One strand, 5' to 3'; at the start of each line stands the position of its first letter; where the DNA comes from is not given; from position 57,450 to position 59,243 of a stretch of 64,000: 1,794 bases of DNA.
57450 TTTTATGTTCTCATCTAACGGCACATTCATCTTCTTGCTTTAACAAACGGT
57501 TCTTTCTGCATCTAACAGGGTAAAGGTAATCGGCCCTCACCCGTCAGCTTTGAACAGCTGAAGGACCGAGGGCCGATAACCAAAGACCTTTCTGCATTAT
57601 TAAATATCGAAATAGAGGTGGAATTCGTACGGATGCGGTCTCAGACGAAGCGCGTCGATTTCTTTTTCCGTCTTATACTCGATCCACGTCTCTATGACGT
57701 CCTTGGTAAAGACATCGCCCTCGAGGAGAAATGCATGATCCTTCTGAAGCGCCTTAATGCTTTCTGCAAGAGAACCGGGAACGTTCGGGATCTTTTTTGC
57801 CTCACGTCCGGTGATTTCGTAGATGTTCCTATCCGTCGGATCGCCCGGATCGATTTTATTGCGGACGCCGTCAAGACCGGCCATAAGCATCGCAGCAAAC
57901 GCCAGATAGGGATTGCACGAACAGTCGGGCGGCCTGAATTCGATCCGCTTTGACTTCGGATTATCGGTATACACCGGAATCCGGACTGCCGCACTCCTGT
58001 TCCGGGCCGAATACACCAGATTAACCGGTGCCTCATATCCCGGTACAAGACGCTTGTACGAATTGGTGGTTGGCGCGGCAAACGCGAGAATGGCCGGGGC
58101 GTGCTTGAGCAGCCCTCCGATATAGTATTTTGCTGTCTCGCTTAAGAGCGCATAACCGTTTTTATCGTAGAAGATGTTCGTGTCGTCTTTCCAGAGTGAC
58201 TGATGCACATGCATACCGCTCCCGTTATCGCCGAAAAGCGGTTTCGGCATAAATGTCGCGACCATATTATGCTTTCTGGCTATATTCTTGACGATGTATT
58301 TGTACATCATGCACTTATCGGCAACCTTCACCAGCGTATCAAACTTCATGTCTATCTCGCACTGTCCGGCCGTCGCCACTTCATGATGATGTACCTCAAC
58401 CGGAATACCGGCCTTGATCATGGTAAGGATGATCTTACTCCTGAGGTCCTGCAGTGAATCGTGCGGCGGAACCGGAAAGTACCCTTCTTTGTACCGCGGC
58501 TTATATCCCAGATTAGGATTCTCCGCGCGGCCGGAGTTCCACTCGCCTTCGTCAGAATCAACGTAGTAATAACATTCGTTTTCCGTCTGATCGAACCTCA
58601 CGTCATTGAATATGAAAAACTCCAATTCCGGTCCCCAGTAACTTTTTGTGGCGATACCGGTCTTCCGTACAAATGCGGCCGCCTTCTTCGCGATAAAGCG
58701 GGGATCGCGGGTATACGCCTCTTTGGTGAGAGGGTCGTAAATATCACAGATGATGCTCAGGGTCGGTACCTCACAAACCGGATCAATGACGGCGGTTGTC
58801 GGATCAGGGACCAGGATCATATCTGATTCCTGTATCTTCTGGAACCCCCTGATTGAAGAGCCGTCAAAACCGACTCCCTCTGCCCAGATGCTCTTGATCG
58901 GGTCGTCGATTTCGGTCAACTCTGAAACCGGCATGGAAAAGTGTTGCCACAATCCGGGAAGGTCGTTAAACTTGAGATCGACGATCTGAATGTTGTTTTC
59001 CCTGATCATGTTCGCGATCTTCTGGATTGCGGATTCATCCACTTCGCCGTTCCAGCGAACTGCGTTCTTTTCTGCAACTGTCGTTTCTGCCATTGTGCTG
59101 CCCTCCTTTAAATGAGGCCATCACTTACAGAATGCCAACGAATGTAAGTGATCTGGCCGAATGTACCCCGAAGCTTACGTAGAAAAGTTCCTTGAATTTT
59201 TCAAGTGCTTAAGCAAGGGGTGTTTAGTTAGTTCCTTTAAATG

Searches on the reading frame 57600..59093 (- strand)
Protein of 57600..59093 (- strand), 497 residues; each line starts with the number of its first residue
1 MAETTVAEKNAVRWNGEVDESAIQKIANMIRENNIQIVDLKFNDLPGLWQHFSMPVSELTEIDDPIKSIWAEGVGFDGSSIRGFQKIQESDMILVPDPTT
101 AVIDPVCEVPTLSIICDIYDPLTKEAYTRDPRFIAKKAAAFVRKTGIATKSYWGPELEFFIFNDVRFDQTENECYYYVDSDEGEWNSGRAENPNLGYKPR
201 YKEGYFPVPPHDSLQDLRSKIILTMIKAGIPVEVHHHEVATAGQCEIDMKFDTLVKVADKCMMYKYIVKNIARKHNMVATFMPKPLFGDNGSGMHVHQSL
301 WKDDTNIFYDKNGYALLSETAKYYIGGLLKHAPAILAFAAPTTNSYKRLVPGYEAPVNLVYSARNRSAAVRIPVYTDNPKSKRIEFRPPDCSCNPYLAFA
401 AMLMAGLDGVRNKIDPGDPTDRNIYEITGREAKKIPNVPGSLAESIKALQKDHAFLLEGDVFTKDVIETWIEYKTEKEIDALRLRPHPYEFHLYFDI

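Call 8: search_protein_families(library=pfam, proteins=[window:57600-59093:-])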
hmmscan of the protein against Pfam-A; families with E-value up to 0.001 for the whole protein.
window:57600-59093:- (497 aa): 2 families
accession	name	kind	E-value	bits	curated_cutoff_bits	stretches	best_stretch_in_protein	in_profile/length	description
PF00120.29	Gln-synt_C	-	1.2e-137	459.1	24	1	129-494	2-344/344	Glutamine synthetase, catalytic domain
PF03951.24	Gln-synt_N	-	1.3e-29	102.1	33.4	1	34-121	1-82/82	Glutamine synthetase, beta-Grasp domain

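Call 10: find_related_loci(query=window:57600-59093:-, collection=genome_contigs, flank=3000)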
Query window:57600-59093:- (497 aa) in genome_contigs; peptide patterns used: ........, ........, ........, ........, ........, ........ (x = any residue, [..] = any of these).
477 stretches matched a pattern; 455 encode a relative of the query (tblastn E <= 1e-3); the best 80 are kept; 80 distinct loci.
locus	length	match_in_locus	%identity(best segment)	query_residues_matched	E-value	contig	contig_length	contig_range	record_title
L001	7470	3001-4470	81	8-497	0e+0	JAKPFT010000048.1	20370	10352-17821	MAG: bacterium isolate JPMR_metabat.36 k141_301606, whole genome shotgun sequence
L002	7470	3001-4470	81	8-497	0e+0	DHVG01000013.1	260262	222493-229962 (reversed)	MAG TPA_asm: Elusimicrobia bacterium UBA5214 UBA5214_contig_37, whole genome shotgun sequence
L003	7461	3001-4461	80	11-497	0e+0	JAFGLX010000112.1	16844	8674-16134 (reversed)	MAG: Candidatus Omnitrophota bacterium isolate Zod_Metabat.422 k87_8646538, whole genome shotgun sequence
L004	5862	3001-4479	79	5-497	0e+0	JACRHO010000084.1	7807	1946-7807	MAG: Candidatus Omnitrophota bacterium isolate NC_groundwater_1779_Pr3_B-0.1um_42_17 SR-2_scaffold_141_1578475, whole ge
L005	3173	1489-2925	81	15-493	0e+0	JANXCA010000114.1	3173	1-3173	MAG: Endomicrobia bacterium isolate SKYB53 NODE_114_length_3173_cov_5.285853, whole genome shotgun sequence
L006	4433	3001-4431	81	15-491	0e+0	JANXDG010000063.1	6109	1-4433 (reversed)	MAG: Endomicrobia bacterium isolate SKYB98 k141_395965, whole genome shotgun sequence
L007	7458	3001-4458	79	12-497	0e+0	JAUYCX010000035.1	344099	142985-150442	MAG: Candidatus Omnitrophota bacterium isolate C20_maxbin.112_sub C20_k141_170329, whole genome shotgun sequence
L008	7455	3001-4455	82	13-497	0e+0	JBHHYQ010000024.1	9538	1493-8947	MAG: Candidatus Omnitrophota bacterium isolate Maj_2_bin.4 NODE_4101_length_9538_cov_5.704524, whole genome shotgun sequ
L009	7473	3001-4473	81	7-497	0e+0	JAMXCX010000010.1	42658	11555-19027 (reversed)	MAG: Candidatus Omnitrophota bacterium isolate MohnsGC05_bin006 NODE_10_length_42658_cov_15.992203, whole genome shotgun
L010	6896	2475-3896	79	24-497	0e+0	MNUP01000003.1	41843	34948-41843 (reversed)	MAG: Candidatus Desantisbacteria bacterium CG1_02_49_89 cg1_0.2_scaffold_754_c, whole genome shotgun sequence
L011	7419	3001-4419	80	24-496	0e+0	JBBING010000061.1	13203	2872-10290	MAG: Chloroflexota bacterium isolate BQF170218_bin_250 NODE_2281_length_13203_cov_7.723912, whole genome shotgun sequenc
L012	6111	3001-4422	77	24-497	0e+0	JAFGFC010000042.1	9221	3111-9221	MAG: Spirochaetes bacterium isolate Zod_Metabat.1289 k87_1696322, whole genome shotgun sequence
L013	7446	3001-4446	77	15-497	0e+0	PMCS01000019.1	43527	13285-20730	MAG: Candidatus Omnitrophota bacterium isolate fen_1318 73.20120700_E3M.124_contig_116859, whole genome shotgun sequence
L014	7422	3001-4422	79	24-497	0e+0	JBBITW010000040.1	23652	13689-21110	MAG: Deltaproteobacteria bacterium isolate RSS170216_bin_405 NODE_2432_length_23652_cov_5.782218, whole genome shotgun s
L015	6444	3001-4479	74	1-497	0e+0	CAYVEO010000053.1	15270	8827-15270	MAG TPA_asm: uncultured Planctomycetia bacterium isolate SRP090828_co3_47 genome assembly, contig: NODE_653_length_15270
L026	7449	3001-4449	75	15-497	0e+0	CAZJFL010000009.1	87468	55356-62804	MAG TPA_asm: uncultured Planctomycetales bacterium isolate SRP178699_co1_171 genome assembly, contig: NODE_175_length_87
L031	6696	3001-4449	75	15-497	0e+0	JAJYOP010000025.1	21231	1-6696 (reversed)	MAG: bacterium isolate DBS2-5.bin57 NODE_2310_length_21231_cov_4.459249, whole genome shotgun sequence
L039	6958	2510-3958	74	15-497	0e+0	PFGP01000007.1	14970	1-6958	MAG: Candidatus Omnitrophica bacterium CG12_big_fil_rev_8_21_14_0_65_43_15 CG12_8_21_14_0.65_scaffold_1578_c, whole geno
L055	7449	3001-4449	73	15-497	0e+0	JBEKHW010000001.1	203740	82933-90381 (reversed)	MAG: Candidatus Omnitrophota bacterium isolate SPRUCE 286 SPRUCE_286_1, whole genome shotgun sequence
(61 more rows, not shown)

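Call 28: search_protein_families(library=pfam, proteins=[L026:477-1004:+, L031:1240-2493:+, L055:4680-5060:+, L055:568-2751:+, L007:982-2571:+, L007:4504-5190:+, L039:1583-2029:+, L031:89-649:+], max_evalue=0.01)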
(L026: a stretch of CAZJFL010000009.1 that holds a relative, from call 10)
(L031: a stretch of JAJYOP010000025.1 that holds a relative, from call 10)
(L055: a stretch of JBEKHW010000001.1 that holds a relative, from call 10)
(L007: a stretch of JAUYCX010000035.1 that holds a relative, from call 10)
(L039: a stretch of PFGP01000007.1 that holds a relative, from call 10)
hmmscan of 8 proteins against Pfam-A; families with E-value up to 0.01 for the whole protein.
L026:477-1004:+ (175 aa): 6 families
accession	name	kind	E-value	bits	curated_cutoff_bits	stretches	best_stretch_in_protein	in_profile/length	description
PF00196.25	GerE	-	8.5e-08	32.1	23.5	1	126-167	3-44/57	Bacterial regulatory proteins, luxR family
PF04545.22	Sigma70_r4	-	4.8e-06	26.4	24.1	1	127-167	6-47/50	Sigma-70, region 4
PF08281.18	Sigma70_r4_2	-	4.2e-05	23.5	25.7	1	128-167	13-53/54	Sigma-70, region 4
PF13384.12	HTH_23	-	0.0002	21.5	24.6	1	132-165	9-42/50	Homeodomain-like domain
PF13936.12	HTH_38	-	0.0023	18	27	1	132-154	12-34/44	Helix-turn-helix domain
PF04542.20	Sigma70_r2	-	0.0027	17.9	24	1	7-44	2-37/71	Sigma-70 region 2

L031:1240-2493:+ (417 aa): 1 family
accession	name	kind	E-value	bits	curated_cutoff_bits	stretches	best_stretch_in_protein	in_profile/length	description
PF07642.17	BBP2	-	7.5e-52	177.1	26.2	1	56-417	2-339/339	Putative beta-barrel porin-2, OmpL-like. bbp2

L055:4680-5060:+ (126 aa): 1 family
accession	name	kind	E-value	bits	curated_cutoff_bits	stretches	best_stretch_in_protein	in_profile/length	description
PF02954.25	HTH_8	-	6.3e-16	58.3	22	1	76-116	2-42/42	Bacterial regulatory protein, Fis family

L055:568-2751:+ (727 aa): 3 families
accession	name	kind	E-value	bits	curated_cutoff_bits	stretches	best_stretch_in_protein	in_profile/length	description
PF12437.13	GSIII_N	-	1.1e-74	249.9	25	1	26-188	2-160/160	Glutamine synthetase type III N terminal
PF18318.6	Gln-synt_C-ter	-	7.6e-37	126.1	22.7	1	516-629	2-115/118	Glutamine synthetase C-terminal domain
PF00120.29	Gln-synt_C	-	1.3e-19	70.9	24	1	214-380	23-186/344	Glutamine synthetase, catalytic domain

L007:982-2571:+ (529 aa): 1 family
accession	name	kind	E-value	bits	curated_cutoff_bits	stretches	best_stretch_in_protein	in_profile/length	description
PF01645.23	Glu_synthase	-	3.3e-15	56.6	20.4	2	283-401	186-301/369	Conserved region in glutamate synthase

L007:4504-5190:+ (228 aa): 2 families
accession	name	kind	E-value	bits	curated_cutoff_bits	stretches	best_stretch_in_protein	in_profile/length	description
PF00117.34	GATase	-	1.6e-20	74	22.8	1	32-177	27-172/190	Glutamine amidotransferase class-I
PF07722.19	Peptidase_C26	-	8.8e-05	22.8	20.5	1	72-102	97-127/219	Peptidase C26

L039:1583-2029:+ (148 aa): 2 families
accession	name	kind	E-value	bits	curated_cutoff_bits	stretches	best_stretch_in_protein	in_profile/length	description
PF13436.11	Gly-zipper_OmpA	-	0.0012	19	27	1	56-89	9-41/44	Glycine-zipper domain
PF09811.14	Yae1_N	-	0.0018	18.3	27.5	1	126-144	12-30/39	Essential protein Yae1, N terminal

L031:89-649:+ (186 aa): 1 family
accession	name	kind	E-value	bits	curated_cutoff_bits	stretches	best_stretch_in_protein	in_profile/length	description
PF01161.25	PBP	-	1e-40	139.6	24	1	58-184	2-135/135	Phosphatidylethanolamine-binding protein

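Call 30: find_homologous_proteins(query=window:57600-59093:-, max_evalue=1e-100)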
Query window:57600-59093:- (497 aa): 8000 proteins with E <= 1e-100 among 8000 candidates; the best 120 are listed.
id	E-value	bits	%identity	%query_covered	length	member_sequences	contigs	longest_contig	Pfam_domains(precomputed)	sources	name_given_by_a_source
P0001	0.0e+0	1103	100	94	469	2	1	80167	PF03951.25,PF00120.30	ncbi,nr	ncbi:MAG: type I glutamate--ammonia ligase [Candidatus Omnitrophica bacterium]|nr:type I glutamate--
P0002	2.1e-287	972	81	100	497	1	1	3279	PF03951.25,PF00120.30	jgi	jgi:glutamine synthetase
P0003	3.0e-286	968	80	99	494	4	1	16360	PF03951.25,PF00120.30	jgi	-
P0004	1.2e-285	966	81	99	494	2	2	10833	PF03951.25,PF00120.30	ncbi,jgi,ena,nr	ncbi:MAG TPA: type I glutamate--ammonia ligase [bacterium]|nr:type I glutamate--ammonia ligase [bact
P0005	1.3e-285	966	82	99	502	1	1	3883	PF03951.25,PF00120.30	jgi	jgi:glutamine synthetase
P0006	5.7e-285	964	82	98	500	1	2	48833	PF03951.25,PF00120.30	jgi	jgi:glutamine synthetase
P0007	5.7e-285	964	81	99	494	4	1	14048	PF03951.25,PF00120.30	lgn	-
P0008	2.4e-284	962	80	100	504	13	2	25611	PF03951.25,PF00120.30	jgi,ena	-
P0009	7.0e-284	960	80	98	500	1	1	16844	PF03951.25,PF00120.30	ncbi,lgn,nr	ncbi:MAG: type I glutamate--ammonia ligase [Candidatus Omnitrophica bacterium]|nr:type I glutamate--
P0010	9.5e-284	960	83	97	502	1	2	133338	PF03951.25,PF00120.30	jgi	jgi:glutamine synthetase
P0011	4.3e-283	958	79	100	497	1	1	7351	PF03951.25,PF00120.30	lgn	-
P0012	4.7e-283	958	81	99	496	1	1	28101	PF03951.25,PF00120.30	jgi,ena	jgi:glutamine synthetase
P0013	6.4e-283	957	81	99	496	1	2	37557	PF03951.25,PF00120.30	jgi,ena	-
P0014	6.8e-283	957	80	98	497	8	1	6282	PF03951.25,PF00120.30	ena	-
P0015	1.2e-282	956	80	99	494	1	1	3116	PF03951.25,PF00120.30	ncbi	-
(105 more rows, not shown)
